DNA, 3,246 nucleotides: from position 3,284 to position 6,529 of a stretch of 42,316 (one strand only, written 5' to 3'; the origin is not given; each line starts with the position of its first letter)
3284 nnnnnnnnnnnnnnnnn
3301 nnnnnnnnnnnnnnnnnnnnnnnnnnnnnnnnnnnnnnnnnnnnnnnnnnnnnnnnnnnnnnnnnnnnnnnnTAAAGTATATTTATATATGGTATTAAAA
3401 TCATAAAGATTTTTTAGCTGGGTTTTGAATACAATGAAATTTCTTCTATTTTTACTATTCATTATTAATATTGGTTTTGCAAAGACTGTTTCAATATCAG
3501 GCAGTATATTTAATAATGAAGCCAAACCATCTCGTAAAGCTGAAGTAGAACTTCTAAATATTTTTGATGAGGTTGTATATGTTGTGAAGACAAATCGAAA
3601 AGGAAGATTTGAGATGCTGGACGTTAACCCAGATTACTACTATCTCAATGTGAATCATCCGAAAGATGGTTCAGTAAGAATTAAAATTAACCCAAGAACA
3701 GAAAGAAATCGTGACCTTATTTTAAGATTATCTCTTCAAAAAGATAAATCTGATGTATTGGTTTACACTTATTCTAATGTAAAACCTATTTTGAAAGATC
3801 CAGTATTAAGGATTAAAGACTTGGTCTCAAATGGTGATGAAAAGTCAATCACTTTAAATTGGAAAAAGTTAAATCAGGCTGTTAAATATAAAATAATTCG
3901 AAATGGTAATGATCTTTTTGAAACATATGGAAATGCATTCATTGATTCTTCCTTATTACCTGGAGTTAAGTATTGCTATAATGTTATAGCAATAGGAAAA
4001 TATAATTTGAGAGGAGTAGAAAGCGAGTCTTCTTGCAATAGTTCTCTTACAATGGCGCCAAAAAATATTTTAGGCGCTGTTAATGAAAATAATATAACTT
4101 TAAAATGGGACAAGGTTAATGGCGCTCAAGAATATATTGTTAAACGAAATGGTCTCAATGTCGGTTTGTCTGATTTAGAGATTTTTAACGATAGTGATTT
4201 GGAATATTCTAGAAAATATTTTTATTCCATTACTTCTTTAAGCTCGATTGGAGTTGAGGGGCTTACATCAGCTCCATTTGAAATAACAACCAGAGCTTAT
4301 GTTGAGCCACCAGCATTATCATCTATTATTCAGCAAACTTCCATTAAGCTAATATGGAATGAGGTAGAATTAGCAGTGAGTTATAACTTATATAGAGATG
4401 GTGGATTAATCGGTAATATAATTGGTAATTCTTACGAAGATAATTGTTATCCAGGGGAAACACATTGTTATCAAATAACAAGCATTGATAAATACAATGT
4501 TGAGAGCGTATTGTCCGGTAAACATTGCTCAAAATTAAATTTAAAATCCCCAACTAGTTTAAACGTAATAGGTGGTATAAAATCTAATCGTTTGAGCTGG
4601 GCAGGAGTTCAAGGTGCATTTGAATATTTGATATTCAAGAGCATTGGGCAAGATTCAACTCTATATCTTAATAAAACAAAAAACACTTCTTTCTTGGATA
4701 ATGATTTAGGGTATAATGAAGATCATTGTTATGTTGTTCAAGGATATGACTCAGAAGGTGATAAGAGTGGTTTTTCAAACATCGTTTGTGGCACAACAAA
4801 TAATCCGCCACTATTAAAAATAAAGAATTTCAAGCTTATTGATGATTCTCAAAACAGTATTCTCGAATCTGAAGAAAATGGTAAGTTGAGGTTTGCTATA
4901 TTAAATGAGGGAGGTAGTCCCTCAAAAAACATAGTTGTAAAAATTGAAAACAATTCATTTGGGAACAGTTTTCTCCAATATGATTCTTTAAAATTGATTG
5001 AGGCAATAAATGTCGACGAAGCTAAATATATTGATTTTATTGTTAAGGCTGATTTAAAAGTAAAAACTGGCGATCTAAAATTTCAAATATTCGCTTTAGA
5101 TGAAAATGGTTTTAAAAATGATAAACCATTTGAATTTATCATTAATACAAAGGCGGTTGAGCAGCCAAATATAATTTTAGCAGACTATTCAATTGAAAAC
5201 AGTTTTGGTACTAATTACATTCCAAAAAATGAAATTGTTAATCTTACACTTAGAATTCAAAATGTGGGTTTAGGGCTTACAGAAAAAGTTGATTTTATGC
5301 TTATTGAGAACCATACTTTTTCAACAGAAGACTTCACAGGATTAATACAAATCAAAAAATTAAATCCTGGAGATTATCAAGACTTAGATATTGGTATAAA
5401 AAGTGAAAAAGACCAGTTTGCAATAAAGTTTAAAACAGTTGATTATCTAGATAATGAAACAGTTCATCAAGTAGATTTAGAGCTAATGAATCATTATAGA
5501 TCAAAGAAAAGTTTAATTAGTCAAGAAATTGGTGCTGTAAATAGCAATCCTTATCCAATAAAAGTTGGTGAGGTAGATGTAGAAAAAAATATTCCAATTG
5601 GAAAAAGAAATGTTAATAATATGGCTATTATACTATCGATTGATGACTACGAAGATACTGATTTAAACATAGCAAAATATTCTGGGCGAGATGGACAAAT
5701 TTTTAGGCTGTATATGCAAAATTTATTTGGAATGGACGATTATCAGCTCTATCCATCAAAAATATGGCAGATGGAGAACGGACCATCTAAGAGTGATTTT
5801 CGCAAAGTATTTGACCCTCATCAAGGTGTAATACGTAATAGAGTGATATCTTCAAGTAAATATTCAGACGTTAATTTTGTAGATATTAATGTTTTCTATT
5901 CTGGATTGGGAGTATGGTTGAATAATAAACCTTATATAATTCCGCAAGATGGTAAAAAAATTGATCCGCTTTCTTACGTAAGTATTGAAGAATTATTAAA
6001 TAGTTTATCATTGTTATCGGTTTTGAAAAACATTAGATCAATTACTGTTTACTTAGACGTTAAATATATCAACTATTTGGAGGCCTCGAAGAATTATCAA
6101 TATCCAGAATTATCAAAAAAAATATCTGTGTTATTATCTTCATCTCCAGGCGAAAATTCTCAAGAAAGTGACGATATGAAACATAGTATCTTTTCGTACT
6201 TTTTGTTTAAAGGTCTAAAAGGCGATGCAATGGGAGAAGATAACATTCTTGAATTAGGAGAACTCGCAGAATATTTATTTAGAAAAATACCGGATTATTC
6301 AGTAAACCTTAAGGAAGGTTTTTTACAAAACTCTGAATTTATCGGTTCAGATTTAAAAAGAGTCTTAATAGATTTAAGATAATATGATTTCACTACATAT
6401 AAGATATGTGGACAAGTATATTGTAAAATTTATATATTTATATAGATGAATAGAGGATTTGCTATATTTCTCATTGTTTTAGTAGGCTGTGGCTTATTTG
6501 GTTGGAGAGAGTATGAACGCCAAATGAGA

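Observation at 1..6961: Candidate undescribed cell-surface module: two tandem giant paralogs (FN3 array + paired beta-sandwich + caspase-fold domain) plus a PKD lipoprotein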

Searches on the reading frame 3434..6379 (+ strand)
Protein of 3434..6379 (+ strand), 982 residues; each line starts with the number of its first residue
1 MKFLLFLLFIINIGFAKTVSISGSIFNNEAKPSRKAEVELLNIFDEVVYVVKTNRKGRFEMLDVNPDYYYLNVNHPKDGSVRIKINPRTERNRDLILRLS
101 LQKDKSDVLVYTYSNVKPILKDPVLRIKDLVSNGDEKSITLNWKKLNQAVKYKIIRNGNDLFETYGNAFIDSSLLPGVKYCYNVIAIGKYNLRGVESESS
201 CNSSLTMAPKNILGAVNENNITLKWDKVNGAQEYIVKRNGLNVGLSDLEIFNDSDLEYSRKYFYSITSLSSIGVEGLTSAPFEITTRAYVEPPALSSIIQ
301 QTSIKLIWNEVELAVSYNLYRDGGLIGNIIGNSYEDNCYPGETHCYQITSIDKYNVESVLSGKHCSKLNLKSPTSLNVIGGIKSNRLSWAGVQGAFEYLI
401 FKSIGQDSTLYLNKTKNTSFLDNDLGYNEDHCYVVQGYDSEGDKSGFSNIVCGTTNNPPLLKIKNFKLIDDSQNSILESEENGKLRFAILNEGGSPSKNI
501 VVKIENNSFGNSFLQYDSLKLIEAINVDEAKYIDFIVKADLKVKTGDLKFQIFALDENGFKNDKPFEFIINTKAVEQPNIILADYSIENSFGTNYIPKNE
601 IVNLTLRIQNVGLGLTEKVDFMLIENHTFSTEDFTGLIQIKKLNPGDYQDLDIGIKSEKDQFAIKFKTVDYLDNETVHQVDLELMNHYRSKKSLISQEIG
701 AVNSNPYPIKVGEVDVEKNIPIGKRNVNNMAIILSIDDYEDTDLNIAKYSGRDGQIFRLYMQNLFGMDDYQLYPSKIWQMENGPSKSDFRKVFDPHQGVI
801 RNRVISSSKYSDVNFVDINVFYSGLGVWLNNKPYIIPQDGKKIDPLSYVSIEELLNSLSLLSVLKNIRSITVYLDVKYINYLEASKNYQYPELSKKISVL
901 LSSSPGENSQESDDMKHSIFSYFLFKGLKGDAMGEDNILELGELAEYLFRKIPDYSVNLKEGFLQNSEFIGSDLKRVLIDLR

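Call 6: search_protein_families(library=pfam, proteins=[window:3434-6379:+], max_evalue=0.1)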
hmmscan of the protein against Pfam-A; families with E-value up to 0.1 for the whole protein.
window:3434-6379:+ (982 aa): 5 families
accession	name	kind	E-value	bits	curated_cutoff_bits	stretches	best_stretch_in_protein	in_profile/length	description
PF13620.12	CarboxypepD_reg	-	4.5e-05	24.2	32.3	1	20-83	1-64/82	Carboxypeptidase regulatory-like domain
PF10409.15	PTEN_C2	-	0.00023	21.3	27.1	1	517-605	40-130/133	C2 domain of PTEN tumour-suppressor protein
PF21910.2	GH85_C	-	0.00046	21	27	0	385-421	19-55/95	GH85 endohexosaminidases, C-terminal domain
PF00041.27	fn3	-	0.00052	20.6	25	0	208-283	2-82/84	Fibronectin type III domain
PF09294.16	Interfer-bind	-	0.0046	17.6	21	0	392-455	38-103/104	Interferon-alpha/beta receptor, fibronectin type III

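Call 7: search_protein_families(library=ncbifam, proteins=[window:3434-6379:+], max_evalue=0.1)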
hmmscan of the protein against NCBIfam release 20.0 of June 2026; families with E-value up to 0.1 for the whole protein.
window:3434-6379:+ (982 aa): 3 families
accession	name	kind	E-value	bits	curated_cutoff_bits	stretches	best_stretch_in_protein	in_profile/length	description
TIGR03900.1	prc_long_Delta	hypoth_equivalog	0.0012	16.9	660.95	0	466-558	671-766/973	MXAN_5808 family serine peptidase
NF041611.1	exoglucan_CbhB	equivalog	0.0026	15.8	1950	0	230-353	734-869/997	exoglucanase CbhB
NF047832.1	caspase_w_EACC1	subfamily_domain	0.05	13.1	140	1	897-952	153-208/211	caspase, EACC1-associated type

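Call 10: find_encoding_contigs(protein=window:3434-6379:+, flank=10000, max_places=6)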
Protein window:3434-6379:+ (982 aa): 24 contigs read that carry it; 6 places shown.
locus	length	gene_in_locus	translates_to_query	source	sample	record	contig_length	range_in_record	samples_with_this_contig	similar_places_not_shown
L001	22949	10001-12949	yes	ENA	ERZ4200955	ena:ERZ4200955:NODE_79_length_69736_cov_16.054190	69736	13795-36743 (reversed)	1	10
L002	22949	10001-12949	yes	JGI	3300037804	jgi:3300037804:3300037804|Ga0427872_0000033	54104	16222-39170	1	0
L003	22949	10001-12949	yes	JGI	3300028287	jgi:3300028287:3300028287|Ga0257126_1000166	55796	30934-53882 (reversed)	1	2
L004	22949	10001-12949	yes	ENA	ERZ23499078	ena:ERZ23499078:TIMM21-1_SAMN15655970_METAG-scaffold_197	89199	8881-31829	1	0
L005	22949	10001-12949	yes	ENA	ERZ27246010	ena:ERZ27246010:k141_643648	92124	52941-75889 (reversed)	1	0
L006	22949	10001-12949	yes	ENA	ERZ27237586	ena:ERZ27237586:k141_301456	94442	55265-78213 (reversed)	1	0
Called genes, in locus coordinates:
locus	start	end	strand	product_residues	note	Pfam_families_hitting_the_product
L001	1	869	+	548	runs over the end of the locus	PF17391:Urocanase_N, PF01175:Urocanase, PF17392:Urocanase_C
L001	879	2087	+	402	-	PF07969:Amidohydro_3, PF01979:Amidohydro_1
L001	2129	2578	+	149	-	-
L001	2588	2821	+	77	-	PF03994:DUF350 (weak)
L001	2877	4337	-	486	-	PF01940:DUF92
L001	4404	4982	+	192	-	PF11539:DUF3228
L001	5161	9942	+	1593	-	PF13620:CarboxypepD_reg, PF13715:CarbopepD_reg_2 (weak), PF17210:SdrD_B (faint), PF17802:SpaA (faint), PF22904:NOMO1-like_2nd (faint), PF00041:fn3 (faint), PF18370:RGI_lyase (faint), PF00656:Peptidase_C14, +3 more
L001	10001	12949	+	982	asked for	-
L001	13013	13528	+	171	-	PF22352:K319L-like_PKD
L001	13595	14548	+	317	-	PF00480:ROK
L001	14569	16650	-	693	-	-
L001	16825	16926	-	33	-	-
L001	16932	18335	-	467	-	PF13505:OMP_b-brl (weak), PF13568:OMP_b-brl_2 (weak), PF19089:DUF5777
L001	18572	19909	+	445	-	PF02812:ELFV_dehydrog_N, PF00208:ELFV_dehydrog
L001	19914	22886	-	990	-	PF00072:Response_reg (faint), PF01326:PPDK_N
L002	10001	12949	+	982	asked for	-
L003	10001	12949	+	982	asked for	-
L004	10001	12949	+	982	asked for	-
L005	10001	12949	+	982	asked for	-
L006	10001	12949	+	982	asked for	-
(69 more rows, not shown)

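Call 11: find_homologous_proteins(query=window:3434-6379:+)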
Query window:3434-6379:+ (982 aa): 34 proteins with E <= 0.001 among 8000 candidates.
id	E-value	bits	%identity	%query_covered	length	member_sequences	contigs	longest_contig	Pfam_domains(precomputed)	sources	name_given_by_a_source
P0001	0.0e+0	2173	99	100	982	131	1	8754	-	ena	-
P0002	0.0e+0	2011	92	100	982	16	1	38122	PF13620.13,PF00041.28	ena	-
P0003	0.0e+0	1993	90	100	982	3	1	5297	PF10409.16,PF13620.13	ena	-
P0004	0.0e+0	1869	84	100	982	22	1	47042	PF13620.13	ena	-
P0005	0.0e+0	1808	81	100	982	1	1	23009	PF09294.17,PF13620.13,PF00041.28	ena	-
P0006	0.0e+0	1562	69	100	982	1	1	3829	-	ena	-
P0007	0.0e+0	1557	69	100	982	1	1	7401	-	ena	-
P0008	0.0e+0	1554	68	100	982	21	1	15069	-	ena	-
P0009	0.0e+0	1553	94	75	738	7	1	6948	-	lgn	-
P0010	0.0e+0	1549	69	100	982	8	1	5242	-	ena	-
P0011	0.0e+0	1530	68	100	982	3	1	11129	-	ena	-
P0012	0.0e+0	1447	64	100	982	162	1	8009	PF21910.3,PF13620.13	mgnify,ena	mgnify:FL=1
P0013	0.0e+0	1362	62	100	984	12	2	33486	PF07705.18,PF13620.13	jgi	-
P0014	0.0e+0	1350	61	100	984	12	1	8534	PF13620.13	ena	-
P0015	0.0e+0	1347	61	100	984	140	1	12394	PF13620.13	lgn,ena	-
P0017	0.0e+0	1316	60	100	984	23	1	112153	PF13620.13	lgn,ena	-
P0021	8.2e-243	827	42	99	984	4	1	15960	PF13620.13,PF00041.28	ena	-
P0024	1.7e-238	813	39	100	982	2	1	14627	PF21910.3,PF13620.13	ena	-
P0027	3.6e-207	709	37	100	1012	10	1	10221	PF21910.3,PF13620.13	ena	-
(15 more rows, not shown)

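Call 15: find_related_loci(query=window:3434-6379:+, collection=genome_contigs, flank=8000)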
Query window:3434-6379:+ (982 aa) in genome_contigs; peptide patterns used: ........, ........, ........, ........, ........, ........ (x = any residue, [..] = any of these).
57 stretches matched a pattern; 15 encode a relative of the query (tblastn E <= 1e-3); 13 distinct loci.
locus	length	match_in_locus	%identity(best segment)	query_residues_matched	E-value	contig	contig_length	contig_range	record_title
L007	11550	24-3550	68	1-982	0e+0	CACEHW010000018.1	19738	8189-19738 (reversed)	uncultured Candidatus Marinimicrobia bacterium isolate AG-390-N21 genome assembly, contig: AG-390-N21_NODE_18, whole gen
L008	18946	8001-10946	92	1-982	0e+0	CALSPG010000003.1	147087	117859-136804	MAG: uncultured bacterium isolate B_MB92 genome assembly, contig: contig_24006_B_MB92, whole genome shotgun sequence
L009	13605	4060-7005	95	1-982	0e+0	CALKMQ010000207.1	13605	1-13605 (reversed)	MAG: uncultured bacterium isolate S4_Bin_METABAT__266_1 genome assembly, contig: c_000000622223, whole genome shotgun se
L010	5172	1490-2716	24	114-496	2e-15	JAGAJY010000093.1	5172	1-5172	MAG: Oscillospiraceae bacterium isolate RGIG8511 Water_deer_Cecum-2__c161976, whole genome shotgun sequence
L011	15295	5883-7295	25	139-448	1e-8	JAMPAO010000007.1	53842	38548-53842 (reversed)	MAG: Ruminococcus sp. isolate NALB_7813_12 Scaffold_#7__SCF_007___53842_bp, whole genome shotgun sequence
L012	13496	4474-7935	24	117-425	5e-7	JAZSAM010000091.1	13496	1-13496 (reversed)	MAG: Acutalibacteraceae bacterium isolate T1900044936_TS20190402.MAGScoT_cleanbin_000007 SGB_3443_k141_2978605, whole ge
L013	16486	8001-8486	28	169-321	4e-6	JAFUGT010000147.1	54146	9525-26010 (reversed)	MAG: Lachnospiraceae bacterium isolate RGIG4480 Roe_deer_Omasum.Co__c918736, whole genome shotgun sequence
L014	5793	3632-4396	25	219-452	9e-5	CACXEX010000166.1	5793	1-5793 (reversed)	MAG: uncultured Ruminococcus sp. isolate RUG11191 genome assembly, contig: RUG11191_asm_166, whole genome shotgun sequen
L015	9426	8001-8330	25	219-321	1e-4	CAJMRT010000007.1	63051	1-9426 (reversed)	TPA_asm: uncultured bacterium isolate SRR413702-bin.4 genome assembly, contig: NODE_257_length_63051_cov_3.633739, whole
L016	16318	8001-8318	26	179-284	2e-4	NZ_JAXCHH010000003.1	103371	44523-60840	Tenacibaculum sp. IB213877 contig_3, whole genome shotgun sequence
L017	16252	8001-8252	29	208-284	2e-4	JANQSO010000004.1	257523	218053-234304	MAG: Flavobacteriaceae bacterium isolate IP30a_bin.12 k99_142948, whole genome shotgun sequence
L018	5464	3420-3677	31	203-281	4e-4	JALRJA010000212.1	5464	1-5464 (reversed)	MAG: Flaviramulus sp. isolate QJ.40 QJ_345684, whole genome shotgun sequence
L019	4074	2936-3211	30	203-284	5e-4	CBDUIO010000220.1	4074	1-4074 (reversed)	MAG TPA_asm: uncultured Flavobacteriaceae bacterium isolate SRR22808131_binner13_Refined_84 genome assembly, contig: ERZ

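Call 16: find_encoding_contigs(protein=P0021, flank=10000, max_places=2)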
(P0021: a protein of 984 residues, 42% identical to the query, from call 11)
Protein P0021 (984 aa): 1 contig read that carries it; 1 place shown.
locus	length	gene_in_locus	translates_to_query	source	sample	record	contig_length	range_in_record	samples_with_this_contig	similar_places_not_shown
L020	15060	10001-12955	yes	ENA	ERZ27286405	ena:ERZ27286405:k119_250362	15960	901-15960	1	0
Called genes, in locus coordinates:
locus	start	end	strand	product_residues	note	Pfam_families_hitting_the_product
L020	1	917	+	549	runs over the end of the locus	PF17391:Urocanase_N, PF01175:Urocanase, PF17392:Urocanase_C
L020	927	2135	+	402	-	PF07969:Amidohydro_3 (weak), PF01979:Amidohydro_1, PF07969:Amidohydro_3 (weak)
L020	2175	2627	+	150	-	-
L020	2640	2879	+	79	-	PF03994:DUF350 (weak)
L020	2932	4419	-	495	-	PF01940:DUF92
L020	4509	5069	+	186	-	PF11539:DUF3228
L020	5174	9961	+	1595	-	PF13620:CarboxypepD_reg (weak), PF22904:NOMO1-like_2nd (faint), PF00041:fn3 (faint), PF09294:Interfer-bind (faint), PF18370:RGI_lyase (faint), PF21910:GH85_C (faint)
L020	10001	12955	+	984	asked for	PF13620:CarboxypepD_reg, PF00041:fn3 (faint)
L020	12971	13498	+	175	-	PF21027:Sde0182_C (faint), PF22352:K319L-like_PKD (weak)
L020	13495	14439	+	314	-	PF00480:ROK, PF02685:Glucokinase (weak)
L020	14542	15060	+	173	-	?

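Call 17: find_encoding_contigs(protein=P0024, flank=10000, max_places=2)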
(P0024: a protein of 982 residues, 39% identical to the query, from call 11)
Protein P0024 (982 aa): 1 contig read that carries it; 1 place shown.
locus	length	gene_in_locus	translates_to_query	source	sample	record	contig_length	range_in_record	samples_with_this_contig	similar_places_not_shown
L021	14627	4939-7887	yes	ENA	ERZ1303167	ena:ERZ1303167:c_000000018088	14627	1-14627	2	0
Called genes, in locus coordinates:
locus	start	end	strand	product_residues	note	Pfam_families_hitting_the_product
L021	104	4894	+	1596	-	PF13620:CarboxypepD_reg (weak), PF22904:NOMO1-like_2nd (faint), PF14686:fn3_3 (faint), PF00041:fn3 (faint), PF18370:RGI_lyase (faint), PF21910:GH85_C (faint), PF09294:Interfer-bind (weak), PF00656:Peptidase_C14 (weak)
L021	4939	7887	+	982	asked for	PF13620:CarboxypepD_reg, PF21910:GH85_C (faint)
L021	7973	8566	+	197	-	-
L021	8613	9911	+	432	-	-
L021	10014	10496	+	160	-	PF22352:K319L-like_PKD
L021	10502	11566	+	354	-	PF03783:CsgG, PF13036:LpoB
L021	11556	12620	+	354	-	PF10342:Kre9_KNH (weak), PF17957:Big_7 (faint), PF10342:Kre9_KNH (weak)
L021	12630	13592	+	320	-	PF00480:ROK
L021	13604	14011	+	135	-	PF00582:Usp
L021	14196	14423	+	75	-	-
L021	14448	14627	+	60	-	?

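Call 18: find_encoding_contigs(protein=P0027, flank=10000, max_places=2)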
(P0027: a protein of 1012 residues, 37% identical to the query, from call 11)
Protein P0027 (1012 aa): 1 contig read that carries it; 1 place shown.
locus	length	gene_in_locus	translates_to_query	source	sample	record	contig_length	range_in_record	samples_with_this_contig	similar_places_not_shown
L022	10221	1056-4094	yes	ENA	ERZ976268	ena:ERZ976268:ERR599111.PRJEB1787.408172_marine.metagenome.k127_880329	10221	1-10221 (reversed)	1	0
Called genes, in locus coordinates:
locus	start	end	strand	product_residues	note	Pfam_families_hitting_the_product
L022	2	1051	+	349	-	?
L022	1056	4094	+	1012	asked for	PF13620:CarboxypepD_reg (weak), PF21910:GH85_C (faint)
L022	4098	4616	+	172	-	PF22352:K319L-like_PKD (weak), PF21027:Sde0182_C (weak)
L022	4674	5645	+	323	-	PF00480:ROK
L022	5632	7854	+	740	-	PF25021:TEN_NHL (faint), PF01436:NHL (faint)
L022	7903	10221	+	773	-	?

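Call 19: find_encoding_contigs(protein=P0017, flank=10000, max_places=2)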
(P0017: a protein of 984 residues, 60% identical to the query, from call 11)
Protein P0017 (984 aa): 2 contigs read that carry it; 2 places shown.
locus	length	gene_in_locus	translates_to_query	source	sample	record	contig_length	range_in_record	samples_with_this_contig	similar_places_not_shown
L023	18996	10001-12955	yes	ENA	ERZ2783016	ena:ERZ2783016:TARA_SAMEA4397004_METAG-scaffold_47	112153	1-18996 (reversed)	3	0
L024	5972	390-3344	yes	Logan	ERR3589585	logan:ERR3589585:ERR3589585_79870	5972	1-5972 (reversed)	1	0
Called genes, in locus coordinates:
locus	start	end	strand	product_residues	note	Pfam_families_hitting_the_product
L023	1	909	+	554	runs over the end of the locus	PF17391:Urocanase_N, PF01175:Urocanase, PF17392:Urocanase_C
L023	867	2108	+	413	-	PF07969:Amidohydro_3 (weak), PF01979:Amidohydro_1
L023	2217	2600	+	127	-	-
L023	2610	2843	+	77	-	PF03994:DUF350 (weak)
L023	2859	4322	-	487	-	PF01940:DUF92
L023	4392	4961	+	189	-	PF11539:DUF3228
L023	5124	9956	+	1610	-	PF00041:fn3 (faint), PF13620:CarboxypepD_reg, PF13715:CarbopepD_reg_2 (weak), PF17802:SpaA (faint), PF22904:NOMO1-like_2nd (faint), PF09294:Interfer-bind (faint), PF18370:RGI_lyase (faint), PF00656:Peptidase_C14, +2 more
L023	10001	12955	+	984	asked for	PF13620:CarboxypepD_reg (weak)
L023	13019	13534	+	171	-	PF22352:K319L-like_PKD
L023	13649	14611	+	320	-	PF00480:ROK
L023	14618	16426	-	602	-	-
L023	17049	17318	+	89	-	-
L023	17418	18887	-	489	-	PF19089:DUF5777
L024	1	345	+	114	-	?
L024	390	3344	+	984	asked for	PF13620:CarboxypepD_reg (weak)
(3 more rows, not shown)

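Call 37: search_protein_families(library=pfam, proteins=[L021:7973-8566:+, L021:8613-9911:+, L021:10014-10496:+, L021:10502-11566:+, L021:11556-12620:+, L022:5632-7854:+, L001:4404-4982:+, L001:2129-2578:+], max_evalue=0.01)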
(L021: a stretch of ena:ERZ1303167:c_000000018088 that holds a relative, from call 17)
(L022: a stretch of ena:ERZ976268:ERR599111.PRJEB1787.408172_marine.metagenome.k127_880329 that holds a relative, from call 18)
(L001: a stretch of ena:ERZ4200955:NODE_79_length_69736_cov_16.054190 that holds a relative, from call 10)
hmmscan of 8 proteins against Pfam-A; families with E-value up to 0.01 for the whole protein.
L021:7973-8566:+ (197 aa): 1 family
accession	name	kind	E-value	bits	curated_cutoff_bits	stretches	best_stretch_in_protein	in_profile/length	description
PF02169.21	LPP20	-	0.0011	19.8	25.9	1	41-133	1-89/97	LPP20 lipoprotein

L021:8613-9911:+ (432 aa): 2 families
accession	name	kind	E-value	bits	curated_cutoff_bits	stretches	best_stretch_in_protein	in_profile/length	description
PF02169.21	LPP20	-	2.7e-09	37.8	25.9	1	21-120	1-96/97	LPP20 lipoprotein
PF17789.7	MG4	-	0.0038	17.9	24.7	0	221-274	18-72/95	Macroglobulin domain MG4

L021:10014-10496:+ (160 aa): 3 families
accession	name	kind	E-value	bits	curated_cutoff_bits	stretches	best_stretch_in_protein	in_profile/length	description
PF22352.2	K319L-like_PKD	-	1.5e-07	31.8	27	1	69-133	14-78/84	K319L-like, PKD domain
PF21027.3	Sde0182_C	-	2.1e-05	25.5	27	1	70-129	3-55/83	Cellulose-binding protein Sde0182, C-terminal domain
PF18911.6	PKD_4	-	0.0044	17.5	27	0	113-132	58-77/85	PKD domain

L021:10502-11566:+ (354 aa): 3 families
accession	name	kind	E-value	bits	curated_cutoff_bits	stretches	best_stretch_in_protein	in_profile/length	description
PF13036.11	LpoB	-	1.5e-10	41.5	22.3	1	40-119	52-140/147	Peptidoglycan-synthase activator LpoB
PF03783.19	CsgG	-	1.4e-08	34.7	20.8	1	32-102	34-103/210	Curli production assembly/transport component CsgG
PF11684.13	DUF3280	-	0.00016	22.4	30.1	1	40-120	34-112/138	Protein of unknown function (DUF2380)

L021:11556-12620:+ (354 aa): 2 families
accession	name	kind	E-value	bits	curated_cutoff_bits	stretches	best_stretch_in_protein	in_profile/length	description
PF10342.15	Kre9_KNH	-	1.3e-17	64.8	24.6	2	55-124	2-75/94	Kre9/KNH-like N-terminal Ig-like domain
PF17957.7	Big_7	-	8.5e-07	30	24.1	0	50-122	3-68/70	Bacterial Ig domain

L022:5632-7854:+ (740 aa): 2 families
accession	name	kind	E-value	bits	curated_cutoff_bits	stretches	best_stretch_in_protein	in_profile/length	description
PF25021.1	TEN_NHL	-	1.1e-08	34.9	27.1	1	557-605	136-182/357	Teneurin NHL domain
PF01436.27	NHL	-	9.2e-06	25.9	20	0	414-438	1-25/28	NHL repeat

L001:4404-4982:+ (192 aa): 1 family
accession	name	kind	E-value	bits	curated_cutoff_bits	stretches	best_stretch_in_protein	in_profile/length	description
PF11539.13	DUF3228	-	5.2e-17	62.5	25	1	6-182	4-193/194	Protein of unknown function (DUF3228)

L001:2129-2578:+ (149 aa): 1 family
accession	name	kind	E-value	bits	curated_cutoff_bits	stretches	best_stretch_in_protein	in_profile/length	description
PF03395.19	Pox_P4A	-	0.0016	16.6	25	1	70-142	508-578/882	Poxvirus P4A protein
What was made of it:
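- One lineage inserts envelope lipoprotein genes (LPP20-like, CsgG/LpoB-like) into the cluster (calls 17, 37).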
